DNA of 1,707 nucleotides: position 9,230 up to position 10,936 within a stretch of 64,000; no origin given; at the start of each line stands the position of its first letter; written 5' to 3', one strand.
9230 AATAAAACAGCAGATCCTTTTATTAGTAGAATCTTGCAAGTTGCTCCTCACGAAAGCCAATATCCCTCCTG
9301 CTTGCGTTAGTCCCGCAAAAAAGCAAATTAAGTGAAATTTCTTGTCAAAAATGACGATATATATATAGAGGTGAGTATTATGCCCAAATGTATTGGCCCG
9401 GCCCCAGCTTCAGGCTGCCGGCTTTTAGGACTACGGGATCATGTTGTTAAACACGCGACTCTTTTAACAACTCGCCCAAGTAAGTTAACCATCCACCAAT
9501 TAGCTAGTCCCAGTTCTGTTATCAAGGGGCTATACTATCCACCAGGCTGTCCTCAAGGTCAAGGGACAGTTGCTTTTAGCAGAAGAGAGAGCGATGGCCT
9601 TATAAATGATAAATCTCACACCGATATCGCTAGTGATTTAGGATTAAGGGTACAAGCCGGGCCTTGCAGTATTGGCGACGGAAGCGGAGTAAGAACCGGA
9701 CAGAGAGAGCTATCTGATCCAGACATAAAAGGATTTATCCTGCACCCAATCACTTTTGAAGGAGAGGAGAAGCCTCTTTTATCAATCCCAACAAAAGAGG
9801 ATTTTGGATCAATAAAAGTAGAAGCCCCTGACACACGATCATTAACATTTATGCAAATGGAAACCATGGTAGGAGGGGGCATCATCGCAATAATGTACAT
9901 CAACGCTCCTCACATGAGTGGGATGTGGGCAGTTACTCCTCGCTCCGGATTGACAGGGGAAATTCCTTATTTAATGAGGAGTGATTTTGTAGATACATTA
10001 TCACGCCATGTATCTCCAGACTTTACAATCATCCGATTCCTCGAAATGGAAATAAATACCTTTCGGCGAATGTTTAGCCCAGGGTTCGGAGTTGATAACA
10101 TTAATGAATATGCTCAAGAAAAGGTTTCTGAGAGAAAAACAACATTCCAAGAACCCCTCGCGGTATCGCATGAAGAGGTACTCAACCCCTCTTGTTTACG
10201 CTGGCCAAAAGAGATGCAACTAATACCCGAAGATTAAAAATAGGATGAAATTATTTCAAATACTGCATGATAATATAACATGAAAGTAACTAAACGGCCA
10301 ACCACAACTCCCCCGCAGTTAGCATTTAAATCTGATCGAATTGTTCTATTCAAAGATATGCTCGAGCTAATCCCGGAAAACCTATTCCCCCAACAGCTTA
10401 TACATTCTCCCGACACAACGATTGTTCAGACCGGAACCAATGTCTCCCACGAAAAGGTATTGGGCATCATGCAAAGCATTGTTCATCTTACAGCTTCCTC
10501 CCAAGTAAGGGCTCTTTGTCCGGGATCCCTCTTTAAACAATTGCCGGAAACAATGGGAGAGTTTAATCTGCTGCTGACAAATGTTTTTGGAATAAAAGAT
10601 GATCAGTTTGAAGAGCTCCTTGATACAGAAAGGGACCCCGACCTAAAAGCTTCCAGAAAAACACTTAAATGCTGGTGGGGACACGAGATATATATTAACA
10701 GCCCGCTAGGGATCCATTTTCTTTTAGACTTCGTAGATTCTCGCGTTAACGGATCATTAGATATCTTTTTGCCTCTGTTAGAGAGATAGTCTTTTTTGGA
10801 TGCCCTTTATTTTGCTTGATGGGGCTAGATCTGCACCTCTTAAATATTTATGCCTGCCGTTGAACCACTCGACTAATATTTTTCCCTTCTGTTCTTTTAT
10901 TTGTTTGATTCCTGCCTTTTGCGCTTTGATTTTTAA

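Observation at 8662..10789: Tandem array of three paralogous unknown genes, each with its own motif promoter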

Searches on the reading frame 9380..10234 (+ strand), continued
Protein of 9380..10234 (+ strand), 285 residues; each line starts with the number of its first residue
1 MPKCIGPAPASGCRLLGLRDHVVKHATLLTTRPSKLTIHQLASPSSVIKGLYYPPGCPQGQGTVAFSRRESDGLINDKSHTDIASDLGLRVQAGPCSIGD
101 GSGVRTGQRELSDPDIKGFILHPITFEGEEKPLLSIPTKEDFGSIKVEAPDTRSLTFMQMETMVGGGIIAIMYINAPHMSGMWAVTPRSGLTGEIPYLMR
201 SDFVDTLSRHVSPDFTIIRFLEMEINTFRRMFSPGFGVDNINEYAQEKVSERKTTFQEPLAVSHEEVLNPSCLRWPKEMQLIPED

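Call 86: find_encoding_contigs(protein=P0018, flank=4000, max_places=1)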
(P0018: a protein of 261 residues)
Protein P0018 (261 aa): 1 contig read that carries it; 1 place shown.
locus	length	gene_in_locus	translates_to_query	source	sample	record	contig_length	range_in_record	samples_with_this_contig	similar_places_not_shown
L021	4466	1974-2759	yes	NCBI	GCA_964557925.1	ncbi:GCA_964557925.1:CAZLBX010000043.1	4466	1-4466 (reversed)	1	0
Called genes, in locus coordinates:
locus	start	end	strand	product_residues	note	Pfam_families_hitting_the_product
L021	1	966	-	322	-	?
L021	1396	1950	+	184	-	-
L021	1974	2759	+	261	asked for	-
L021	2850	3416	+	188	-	-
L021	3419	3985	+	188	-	PF02545:Maf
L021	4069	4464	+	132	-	?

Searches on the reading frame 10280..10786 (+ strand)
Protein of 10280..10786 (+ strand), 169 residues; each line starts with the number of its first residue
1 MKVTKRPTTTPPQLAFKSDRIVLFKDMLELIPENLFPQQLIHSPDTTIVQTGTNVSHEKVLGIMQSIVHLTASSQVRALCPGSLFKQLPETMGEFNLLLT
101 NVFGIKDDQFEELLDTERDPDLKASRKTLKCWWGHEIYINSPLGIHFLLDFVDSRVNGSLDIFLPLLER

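Call 7: search_protein_families(library=pfam, proteins=[window:10280-10786:+], max_evalue=1)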
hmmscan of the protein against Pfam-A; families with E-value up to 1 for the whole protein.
window:10280-10786:+ (169 aa): 0 families

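Call 11: search_protein_families(library=ncbifam, proteins=[window:10280-10786:+], max_evalue=0.01)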
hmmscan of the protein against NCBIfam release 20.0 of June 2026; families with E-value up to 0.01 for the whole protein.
window:10280-10786:+ (169 aa): 0 families

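Call 30: find_homologous_proteins(query=window:10280-10786:+, max_evalue=0.01)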
Query window:10280-10786:+ (169 aa): 1 proteins with E <= 0.01 among 23 candidates.
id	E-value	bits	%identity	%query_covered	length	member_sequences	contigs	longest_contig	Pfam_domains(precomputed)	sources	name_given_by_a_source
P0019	4.7e-108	376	100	100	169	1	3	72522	-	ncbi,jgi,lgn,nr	ncbi:MAG: hypothetical protein HQ564_10450 [Candidatus Saganbacteria bacterium]|nr:hypothetical prot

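Call 58: search_protein_families(library=padloc, proteins=[window:10280-10786:+], max_evalue=0.1)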
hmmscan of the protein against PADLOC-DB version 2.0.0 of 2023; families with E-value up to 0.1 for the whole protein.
window:10280-10786:+ (169 aa): 0 families

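Call 59: search_protein_families(library=phrogs, proteins=[window:10280-10786:+], max_evalue=0.1)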
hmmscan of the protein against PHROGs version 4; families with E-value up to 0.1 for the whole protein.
window:10280-10786:+ (169 aa): 0 families

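Call 61: search_solved_structures(query=window:10280-10786:+, max_evalue=1)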
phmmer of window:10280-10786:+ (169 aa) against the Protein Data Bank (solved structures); distinct sequences matched with E-value up to 1: 0.
